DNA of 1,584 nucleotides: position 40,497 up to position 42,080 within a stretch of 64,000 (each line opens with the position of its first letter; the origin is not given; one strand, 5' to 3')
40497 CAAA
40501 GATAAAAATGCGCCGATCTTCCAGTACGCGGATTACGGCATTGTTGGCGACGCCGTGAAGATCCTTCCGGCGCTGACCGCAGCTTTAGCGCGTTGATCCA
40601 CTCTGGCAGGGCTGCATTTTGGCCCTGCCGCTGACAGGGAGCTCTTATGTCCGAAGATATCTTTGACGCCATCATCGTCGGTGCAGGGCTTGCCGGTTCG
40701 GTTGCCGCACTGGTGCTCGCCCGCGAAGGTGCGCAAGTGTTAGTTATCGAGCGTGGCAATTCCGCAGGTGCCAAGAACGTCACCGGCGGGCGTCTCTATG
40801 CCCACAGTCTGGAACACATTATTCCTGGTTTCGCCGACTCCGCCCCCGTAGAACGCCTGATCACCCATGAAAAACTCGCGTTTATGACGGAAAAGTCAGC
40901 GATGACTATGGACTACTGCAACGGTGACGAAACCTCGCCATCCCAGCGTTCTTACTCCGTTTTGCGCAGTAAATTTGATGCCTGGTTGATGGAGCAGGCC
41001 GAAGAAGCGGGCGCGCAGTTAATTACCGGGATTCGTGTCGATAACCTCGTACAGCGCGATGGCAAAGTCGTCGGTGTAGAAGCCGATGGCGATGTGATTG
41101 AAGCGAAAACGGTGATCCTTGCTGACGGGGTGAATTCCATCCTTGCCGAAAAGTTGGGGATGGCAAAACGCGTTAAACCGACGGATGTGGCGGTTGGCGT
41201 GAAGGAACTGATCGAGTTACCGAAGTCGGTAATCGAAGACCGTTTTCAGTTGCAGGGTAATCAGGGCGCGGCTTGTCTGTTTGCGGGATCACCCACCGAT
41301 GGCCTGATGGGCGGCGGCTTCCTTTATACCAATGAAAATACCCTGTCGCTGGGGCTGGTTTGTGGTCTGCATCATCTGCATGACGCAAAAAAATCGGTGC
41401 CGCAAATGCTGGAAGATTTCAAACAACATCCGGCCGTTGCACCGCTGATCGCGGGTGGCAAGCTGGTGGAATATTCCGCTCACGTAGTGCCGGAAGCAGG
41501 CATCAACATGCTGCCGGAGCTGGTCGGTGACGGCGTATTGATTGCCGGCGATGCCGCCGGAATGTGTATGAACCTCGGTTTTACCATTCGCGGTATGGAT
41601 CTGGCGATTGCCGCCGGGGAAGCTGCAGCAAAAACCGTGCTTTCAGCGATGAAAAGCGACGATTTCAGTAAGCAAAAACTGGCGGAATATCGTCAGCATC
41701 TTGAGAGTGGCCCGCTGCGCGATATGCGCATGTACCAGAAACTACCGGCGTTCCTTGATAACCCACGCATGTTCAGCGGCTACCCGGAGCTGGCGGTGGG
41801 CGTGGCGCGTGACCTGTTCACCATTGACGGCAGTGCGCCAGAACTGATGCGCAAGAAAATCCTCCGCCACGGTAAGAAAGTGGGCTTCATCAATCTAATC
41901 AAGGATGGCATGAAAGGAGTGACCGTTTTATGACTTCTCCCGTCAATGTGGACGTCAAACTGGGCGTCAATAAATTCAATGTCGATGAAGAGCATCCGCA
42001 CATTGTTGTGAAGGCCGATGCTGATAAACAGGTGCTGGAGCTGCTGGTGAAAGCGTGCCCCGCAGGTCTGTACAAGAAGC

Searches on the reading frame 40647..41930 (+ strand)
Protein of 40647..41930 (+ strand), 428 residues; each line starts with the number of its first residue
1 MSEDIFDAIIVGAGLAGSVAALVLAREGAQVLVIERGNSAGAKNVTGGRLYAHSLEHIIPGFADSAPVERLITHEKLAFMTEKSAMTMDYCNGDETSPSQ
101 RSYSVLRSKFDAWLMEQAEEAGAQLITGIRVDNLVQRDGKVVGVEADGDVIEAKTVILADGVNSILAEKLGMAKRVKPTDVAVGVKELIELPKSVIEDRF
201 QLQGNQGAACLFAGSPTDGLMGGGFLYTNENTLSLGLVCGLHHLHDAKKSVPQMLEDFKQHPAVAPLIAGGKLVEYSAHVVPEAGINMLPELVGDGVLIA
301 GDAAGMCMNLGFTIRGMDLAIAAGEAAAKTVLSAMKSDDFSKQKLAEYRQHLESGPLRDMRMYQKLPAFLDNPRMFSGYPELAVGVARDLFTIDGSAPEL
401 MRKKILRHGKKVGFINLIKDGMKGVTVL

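Call 62: search_solved_structures(query=window:40647-41930:+, max_evalue=1e-20)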
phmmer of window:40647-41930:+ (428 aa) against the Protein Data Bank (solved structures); distinct sequences matched with E-value up to 1e-20: 2.
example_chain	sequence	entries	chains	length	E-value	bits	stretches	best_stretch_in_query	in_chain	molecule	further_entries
7koe_C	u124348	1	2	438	1.4e-71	244.7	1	6-404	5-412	Electron transfer flavoprotein-quinone oxidoreductase FixC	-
2gmh_A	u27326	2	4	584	2e-24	89.4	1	6-346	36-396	Electron transfer flavoprotein-ubiquinone oxidoreductase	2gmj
